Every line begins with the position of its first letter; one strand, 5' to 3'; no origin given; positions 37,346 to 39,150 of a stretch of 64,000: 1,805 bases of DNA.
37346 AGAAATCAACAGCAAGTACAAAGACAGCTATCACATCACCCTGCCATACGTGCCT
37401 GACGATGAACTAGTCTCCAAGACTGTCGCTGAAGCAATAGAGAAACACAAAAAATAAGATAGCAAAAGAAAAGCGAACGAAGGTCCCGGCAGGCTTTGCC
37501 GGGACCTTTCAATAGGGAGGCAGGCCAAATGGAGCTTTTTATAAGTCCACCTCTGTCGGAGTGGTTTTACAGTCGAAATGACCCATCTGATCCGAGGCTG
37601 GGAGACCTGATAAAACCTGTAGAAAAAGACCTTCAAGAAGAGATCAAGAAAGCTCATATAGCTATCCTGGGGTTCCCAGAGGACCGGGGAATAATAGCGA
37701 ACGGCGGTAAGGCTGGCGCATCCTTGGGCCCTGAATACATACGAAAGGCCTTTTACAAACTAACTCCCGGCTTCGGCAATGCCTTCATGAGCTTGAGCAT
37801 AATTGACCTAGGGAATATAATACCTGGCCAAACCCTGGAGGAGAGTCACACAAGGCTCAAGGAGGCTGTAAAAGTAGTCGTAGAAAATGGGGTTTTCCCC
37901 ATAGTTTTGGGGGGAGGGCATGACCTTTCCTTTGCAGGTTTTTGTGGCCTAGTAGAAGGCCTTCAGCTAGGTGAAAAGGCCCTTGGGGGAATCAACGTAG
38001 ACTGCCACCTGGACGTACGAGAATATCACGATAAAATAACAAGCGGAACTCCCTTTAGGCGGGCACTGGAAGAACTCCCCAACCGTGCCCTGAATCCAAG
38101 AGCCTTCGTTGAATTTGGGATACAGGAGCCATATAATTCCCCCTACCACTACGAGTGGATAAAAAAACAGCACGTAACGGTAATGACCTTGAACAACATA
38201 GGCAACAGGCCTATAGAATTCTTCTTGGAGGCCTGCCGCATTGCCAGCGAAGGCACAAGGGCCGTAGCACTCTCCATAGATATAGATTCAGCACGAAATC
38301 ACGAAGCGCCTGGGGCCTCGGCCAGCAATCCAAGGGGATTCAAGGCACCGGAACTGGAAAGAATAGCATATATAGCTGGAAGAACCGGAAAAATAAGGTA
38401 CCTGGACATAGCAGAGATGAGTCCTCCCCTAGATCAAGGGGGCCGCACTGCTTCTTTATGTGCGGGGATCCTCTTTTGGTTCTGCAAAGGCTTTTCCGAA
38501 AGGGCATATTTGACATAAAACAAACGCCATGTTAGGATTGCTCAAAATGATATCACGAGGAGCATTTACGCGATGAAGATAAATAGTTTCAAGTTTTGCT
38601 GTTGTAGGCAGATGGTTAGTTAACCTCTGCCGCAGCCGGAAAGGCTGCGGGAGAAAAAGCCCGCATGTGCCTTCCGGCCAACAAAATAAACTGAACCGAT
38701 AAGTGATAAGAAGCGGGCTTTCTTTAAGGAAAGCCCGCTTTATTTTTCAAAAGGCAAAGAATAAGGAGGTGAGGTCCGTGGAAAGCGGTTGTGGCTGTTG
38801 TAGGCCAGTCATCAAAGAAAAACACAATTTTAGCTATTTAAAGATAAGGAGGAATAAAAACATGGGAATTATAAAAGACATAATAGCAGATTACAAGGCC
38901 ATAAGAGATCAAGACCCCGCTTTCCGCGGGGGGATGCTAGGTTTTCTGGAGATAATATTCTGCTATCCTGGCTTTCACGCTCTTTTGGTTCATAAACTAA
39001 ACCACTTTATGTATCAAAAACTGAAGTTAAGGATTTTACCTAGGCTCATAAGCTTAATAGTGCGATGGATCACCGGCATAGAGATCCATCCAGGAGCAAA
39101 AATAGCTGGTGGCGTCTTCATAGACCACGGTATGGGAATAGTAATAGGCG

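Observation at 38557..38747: Cysteine-codon leader peptide with a trp-style terminator/antiterminator in front of cysE-cysK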

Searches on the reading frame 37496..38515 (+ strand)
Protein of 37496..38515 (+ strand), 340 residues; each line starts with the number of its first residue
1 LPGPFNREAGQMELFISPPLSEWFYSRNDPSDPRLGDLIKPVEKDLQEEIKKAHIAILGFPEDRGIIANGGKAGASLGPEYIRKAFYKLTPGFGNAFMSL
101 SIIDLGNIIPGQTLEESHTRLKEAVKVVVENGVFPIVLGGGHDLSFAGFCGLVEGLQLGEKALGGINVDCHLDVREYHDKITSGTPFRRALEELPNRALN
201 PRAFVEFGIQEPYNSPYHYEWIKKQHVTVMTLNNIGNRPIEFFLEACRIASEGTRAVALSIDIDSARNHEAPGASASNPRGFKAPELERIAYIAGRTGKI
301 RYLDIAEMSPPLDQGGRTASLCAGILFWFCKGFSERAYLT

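Call 36: search_protein_families(library=ncbifam, proteins=[window:37496-38515:+], max_evalue=0.00001)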
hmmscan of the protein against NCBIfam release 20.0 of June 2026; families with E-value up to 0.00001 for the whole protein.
window:37496-38515:+ (340 aa): 5 families
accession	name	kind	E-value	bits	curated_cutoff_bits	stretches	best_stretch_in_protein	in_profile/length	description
TIGR01227.1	hutG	equivalog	5.2e-55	186.8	229.15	1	25-327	6-303/307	formimidoylglutamase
NF010347.0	PRK13775.1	equivalog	1.3e-32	113.4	381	1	50-330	46-324/331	formimidoylglutamase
TIGR01230.1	agmatinase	equivalog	1.4e-19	70.8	174.3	1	50-325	10-268/275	agmatinase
NF002564.0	PRK02190.1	subfamily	9.8e-17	61.1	302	1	45-325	25-293/307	agmatinase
TIGR01229.1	rocF_arginase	equivalog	7.2e-11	42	227.6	1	116-319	67-284/300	arginase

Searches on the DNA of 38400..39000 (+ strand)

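Call 5: search_rna_families(source=window, start=38400, end=39000, threshold=evalue, max_evalue=10)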
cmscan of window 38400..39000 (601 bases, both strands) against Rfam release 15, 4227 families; matches with E-value up to 10: 12.
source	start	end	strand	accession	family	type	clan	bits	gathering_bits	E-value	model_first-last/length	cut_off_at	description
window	38651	38752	+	RF00558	L20_leader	Cis-reg; leader;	-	25.2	58.7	0.01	1-127/127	no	Ribosomal protein L20 leader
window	38676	38749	+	RF02371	PyrG_leader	Cis-reg; leader;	-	23.5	65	0.96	1-78/78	no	PyrG leader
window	38635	38743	+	RF04184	BTnc060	Gene; sRNA;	-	21.3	228.9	0.56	1-213/213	no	Bacteroides sRNA BTnc060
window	38708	38746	+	RF00480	HIV_FE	Cis-reg; frameshift_element;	-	20.5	45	2.2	11-49/52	no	HIV Ribosomal frameshift signal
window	38710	38741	+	RF03366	mir-3122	Gene; miRNA;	-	16.7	92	4.1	20-54/73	no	mir-3122 microRNA precursor family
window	38708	38743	-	RF03483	MIR319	Gene; miRNA;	-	15.4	54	3.3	1-92/92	no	MIR319 microRNA precursor family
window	38713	38754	-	RF04184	BTnc060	Gene; sRNA;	-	15.2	228.9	9.3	167-208/213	no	Bacteroides sRNA BTnc060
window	38714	38864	+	RF01794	sok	Gene; antitoxin;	-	14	59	1.2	1-157/157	no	sok antitoxin (CssrC)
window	38650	38742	-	RF00506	Thr_leader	Cis-reg; leader;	-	13.7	55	8.8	1-118/118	no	Threonine operon leader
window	38698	38829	+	RF01653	ceN80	Gene; snRNA; snoRNA; HACA-box;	-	13.4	80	7.2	1-131/131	no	Caenorhabditis snoRNA ceN80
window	38712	38738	+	RF00066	U7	Gene; snRNA;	-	11.8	34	8.9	30-62/62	no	U7 small nuclear RNA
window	38714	38753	-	RF02050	STnc470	Gene; sRNA;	-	11.2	80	2.4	97-141/226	no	Salmonella enterica sRNA STnc470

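Call 63: build_rna_model(alignment_id=A3, structure=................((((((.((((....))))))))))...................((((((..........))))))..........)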
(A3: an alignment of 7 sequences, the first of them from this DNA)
Model R1 built from alignment A3 (7 sequences, 92 columns); structure: as given.
model positions 87; base pairs 16; branch points 1; effective number of sequences 3.13; information 0.654 bits per position. Calibrated on 0.2 Mb of random sequence (short: E-values are rough).
structure used (alignment columns):
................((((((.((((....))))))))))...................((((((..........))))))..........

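Call 64: search_with_rna_model(model_id=R1, sources=[window, L001, L002, L003, L004, L005, L006, L007, L008, L009, L010, L011, L012, L013, L014, L015, L016, L017, L018, L019, L020, L021, L022, L023, L024, L025, L026, L027, L028, L029, L030, L031, L032, L033, L034, L035, L036, L037, L038, L039, L040, L041, L042, L043, L044, L045, L046, L047, L048, L049, L050, L051, L052, L053, L054, L055, L056, L057, L058, L059, L060, L061, L062, L063, L064, L065, L066, L067, L068, L069, L070, L071, L072, L073, L074, L075, L076, L077, L078, L079, L080, L172, L175, L183, L184, L185, L186, L187, L188, L171, L178, L181, L091], max_evalue=1)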
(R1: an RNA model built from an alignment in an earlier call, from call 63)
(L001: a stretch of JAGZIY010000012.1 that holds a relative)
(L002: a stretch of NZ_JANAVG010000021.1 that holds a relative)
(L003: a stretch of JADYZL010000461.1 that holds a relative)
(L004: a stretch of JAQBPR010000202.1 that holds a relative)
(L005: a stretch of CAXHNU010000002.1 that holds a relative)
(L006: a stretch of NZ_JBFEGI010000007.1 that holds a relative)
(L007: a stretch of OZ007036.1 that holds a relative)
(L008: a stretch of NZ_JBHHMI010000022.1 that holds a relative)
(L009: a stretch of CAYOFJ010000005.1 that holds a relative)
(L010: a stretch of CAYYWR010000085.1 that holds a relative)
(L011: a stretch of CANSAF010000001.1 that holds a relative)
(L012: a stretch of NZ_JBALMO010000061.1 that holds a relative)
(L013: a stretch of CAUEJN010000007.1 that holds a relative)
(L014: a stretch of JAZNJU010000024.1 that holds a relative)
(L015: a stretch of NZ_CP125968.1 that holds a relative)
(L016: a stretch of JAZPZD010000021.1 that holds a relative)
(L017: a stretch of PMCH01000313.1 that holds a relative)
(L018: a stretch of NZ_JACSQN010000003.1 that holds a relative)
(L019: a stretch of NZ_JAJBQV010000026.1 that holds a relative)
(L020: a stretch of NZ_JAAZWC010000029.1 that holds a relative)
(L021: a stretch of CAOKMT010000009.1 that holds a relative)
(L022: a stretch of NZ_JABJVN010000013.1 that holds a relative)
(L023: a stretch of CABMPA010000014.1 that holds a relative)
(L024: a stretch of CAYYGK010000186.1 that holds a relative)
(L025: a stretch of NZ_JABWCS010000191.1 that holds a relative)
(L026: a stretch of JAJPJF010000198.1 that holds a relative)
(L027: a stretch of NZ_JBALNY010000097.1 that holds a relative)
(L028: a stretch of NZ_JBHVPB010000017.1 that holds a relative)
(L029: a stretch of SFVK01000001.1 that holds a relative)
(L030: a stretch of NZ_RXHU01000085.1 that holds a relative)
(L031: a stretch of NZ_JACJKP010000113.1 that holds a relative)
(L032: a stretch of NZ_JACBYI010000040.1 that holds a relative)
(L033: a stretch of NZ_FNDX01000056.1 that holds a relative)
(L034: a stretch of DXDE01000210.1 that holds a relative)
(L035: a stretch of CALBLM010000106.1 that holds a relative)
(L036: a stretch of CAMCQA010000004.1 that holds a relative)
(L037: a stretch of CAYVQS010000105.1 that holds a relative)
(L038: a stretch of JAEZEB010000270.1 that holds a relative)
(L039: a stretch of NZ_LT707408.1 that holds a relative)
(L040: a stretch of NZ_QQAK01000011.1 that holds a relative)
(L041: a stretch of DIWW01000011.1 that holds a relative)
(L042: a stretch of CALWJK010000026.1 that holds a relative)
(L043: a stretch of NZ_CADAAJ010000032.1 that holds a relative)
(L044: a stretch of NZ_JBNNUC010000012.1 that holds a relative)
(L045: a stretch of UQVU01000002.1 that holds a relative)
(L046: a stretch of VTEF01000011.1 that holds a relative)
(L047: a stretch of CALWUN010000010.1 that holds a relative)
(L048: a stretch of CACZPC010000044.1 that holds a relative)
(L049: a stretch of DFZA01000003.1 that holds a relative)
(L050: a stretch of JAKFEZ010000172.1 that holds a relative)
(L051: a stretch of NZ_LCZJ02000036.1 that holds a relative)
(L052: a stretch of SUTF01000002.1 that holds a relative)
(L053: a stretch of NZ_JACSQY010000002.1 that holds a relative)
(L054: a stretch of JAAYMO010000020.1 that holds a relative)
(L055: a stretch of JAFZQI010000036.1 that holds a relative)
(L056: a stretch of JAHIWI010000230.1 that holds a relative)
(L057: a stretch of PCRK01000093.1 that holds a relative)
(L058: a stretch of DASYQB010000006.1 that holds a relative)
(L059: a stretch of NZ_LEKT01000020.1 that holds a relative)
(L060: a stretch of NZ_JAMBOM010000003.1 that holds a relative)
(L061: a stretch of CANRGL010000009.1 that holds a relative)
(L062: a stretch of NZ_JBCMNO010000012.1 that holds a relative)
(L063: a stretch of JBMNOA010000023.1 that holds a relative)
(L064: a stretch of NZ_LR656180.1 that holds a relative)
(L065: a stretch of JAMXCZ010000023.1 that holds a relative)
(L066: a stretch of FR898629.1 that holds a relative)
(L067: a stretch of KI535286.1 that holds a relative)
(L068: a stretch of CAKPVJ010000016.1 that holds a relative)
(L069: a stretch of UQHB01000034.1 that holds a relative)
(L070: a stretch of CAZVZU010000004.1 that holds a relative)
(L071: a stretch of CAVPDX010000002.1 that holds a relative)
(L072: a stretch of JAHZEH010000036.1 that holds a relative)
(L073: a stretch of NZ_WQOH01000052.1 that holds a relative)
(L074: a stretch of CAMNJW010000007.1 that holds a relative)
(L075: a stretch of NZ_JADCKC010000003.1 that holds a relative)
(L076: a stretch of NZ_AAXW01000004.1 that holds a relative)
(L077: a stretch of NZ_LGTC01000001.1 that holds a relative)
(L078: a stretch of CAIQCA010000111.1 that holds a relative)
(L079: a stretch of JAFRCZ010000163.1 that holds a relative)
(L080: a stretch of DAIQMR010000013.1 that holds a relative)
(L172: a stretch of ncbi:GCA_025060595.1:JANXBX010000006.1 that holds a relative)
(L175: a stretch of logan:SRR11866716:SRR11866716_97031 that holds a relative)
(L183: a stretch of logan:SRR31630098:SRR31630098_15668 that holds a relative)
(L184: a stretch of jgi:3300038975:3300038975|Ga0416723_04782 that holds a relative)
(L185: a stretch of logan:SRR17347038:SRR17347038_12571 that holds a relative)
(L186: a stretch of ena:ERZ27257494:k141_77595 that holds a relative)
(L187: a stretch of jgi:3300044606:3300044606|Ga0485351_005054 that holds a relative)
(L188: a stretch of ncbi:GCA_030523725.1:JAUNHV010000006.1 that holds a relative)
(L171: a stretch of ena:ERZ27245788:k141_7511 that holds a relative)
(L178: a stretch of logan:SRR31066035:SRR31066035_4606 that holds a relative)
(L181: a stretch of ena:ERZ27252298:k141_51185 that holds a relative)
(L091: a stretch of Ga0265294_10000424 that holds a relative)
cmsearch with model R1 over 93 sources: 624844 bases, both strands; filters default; matches with E-value up to 1: 12.
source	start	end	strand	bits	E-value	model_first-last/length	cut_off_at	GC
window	38591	38675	+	87.6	1.2e-21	1-87/87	no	0.54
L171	5817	5901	+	85.7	4e-21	1-87/87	no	0.56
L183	1825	1909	+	76.9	1.2e-18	1-87/87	no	0.52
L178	2248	2334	+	73.6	1e-17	1-87/87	no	0.49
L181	2246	2331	+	72.3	2.5e-17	1-87/87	no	0.62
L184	1749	1833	+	67.2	6.7e-16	1-87/87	no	0.59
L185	1142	1226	+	64.3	4.5e-15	1-87/87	no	0.56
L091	2204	2293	+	61.3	3.1e-14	1-87/87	no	0.46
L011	2334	2423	-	20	0.015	1-87/87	no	0.39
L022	53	134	+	15.8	0.23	1-87/87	no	0.57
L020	53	134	+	14.6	0.52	1-87/87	no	0.52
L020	1441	1525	+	13.6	0.97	1-87/87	no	0.56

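Call 65: search_with_rna_model(model_id=R1, sources=[L092, L093, L094, L095, L096, L097, L098, L099, L100, L101, L102, L103, L104, L105, L106, L107, L108, L109, L110, L111, L112, L113, L114, L115, L116, L117, L118, L119, L120, L121, L122, L123, L124, L125, L126, L127, L128, L129, L130, L131, L132, L133, L134, L135, L136, L137, L138, L139, L140, L141, L142, L143, L144, L145, L146, L147, L148, L149, L150, L151, L152, L153, L154, L155, L156, L157, L158, L159, L160, L161, L162, L163, L164, L165, L166, L167, L168, L169, L170], max_evalue=1)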
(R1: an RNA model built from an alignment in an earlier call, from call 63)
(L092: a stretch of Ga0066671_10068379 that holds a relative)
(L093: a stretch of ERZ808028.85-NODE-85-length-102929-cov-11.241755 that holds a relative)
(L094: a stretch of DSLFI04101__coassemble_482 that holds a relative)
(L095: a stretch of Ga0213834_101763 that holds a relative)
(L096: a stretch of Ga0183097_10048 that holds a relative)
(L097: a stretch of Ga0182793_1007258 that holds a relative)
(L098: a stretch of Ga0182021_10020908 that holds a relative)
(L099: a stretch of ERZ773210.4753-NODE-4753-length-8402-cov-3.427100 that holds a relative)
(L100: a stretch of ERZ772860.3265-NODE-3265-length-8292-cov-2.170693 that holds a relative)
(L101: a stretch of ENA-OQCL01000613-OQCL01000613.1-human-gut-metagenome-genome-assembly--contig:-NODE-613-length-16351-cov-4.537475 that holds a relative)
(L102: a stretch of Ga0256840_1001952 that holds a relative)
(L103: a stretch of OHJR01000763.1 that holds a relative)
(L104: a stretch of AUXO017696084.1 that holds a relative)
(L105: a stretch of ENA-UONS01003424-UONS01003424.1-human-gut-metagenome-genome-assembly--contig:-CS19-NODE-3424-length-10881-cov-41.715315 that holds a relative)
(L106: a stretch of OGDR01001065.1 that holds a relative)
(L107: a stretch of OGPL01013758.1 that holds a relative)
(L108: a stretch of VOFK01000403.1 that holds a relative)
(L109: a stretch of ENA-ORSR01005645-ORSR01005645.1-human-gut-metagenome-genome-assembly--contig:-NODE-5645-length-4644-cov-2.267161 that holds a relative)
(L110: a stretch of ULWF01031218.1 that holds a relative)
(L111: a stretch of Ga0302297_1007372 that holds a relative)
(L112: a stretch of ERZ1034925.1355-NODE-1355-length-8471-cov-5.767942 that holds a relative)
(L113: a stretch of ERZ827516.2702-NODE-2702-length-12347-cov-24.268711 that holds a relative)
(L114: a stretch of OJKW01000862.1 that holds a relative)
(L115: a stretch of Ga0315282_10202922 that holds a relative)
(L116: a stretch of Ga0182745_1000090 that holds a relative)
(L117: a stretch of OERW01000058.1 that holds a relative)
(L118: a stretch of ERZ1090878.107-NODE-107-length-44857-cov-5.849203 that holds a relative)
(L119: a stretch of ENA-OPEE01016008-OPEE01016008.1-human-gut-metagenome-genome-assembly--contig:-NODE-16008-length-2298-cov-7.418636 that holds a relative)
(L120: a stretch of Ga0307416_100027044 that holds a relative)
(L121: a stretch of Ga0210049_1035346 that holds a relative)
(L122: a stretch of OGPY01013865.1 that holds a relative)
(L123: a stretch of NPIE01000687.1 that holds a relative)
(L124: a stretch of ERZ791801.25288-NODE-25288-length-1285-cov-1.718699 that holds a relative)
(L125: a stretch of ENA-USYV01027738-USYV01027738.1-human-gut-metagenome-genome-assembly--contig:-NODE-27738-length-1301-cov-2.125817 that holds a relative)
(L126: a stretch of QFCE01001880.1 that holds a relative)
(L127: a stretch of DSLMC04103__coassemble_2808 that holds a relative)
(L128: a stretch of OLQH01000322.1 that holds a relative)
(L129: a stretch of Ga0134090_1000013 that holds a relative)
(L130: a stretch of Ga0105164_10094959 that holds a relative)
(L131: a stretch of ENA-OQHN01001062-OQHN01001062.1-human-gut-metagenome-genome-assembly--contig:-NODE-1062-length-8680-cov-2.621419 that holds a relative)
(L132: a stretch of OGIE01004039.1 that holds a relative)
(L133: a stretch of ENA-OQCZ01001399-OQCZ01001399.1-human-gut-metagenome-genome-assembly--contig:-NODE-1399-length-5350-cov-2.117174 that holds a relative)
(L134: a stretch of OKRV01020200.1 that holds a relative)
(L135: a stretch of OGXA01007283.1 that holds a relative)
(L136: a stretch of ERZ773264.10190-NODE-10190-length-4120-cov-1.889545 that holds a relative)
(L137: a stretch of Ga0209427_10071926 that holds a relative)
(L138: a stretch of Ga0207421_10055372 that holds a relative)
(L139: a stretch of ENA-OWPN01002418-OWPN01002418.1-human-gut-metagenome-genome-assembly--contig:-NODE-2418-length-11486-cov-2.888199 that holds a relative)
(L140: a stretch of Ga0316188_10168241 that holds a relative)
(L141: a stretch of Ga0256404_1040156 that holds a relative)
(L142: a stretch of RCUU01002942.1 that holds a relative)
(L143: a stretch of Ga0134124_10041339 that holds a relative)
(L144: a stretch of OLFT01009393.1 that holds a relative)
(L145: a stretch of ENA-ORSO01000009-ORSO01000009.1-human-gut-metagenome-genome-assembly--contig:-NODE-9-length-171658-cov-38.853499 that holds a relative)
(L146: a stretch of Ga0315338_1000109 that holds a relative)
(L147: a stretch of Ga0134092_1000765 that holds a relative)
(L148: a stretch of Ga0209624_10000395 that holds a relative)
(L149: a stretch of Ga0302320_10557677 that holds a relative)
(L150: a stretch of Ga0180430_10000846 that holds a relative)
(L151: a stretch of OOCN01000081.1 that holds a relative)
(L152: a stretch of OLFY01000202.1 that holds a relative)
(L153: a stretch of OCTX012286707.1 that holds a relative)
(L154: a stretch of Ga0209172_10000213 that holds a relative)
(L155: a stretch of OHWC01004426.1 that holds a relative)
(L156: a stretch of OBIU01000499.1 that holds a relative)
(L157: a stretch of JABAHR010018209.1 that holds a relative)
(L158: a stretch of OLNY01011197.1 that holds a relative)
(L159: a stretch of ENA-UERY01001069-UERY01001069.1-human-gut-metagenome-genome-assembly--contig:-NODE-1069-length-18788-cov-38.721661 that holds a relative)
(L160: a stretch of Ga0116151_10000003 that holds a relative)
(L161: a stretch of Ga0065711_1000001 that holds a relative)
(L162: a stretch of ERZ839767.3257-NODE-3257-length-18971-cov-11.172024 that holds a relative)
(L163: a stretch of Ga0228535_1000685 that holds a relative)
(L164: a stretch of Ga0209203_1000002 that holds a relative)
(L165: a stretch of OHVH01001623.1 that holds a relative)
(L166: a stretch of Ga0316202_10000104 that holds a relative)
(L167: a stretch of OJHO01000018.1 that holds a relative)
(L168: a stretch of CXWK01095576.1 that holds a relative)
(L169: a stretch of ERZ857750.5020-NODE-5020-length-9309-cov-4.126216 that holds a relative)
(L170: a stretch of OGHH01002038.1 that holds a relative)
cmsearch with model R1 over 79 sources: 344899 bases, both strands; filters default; matches with E-value up to 1: 2.
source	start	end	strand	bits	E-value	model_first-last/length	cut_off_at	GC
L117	5287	5385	-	13.3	0.66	1-87/87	no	0.55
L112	630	674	+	13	0.83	1-87/87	no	0.53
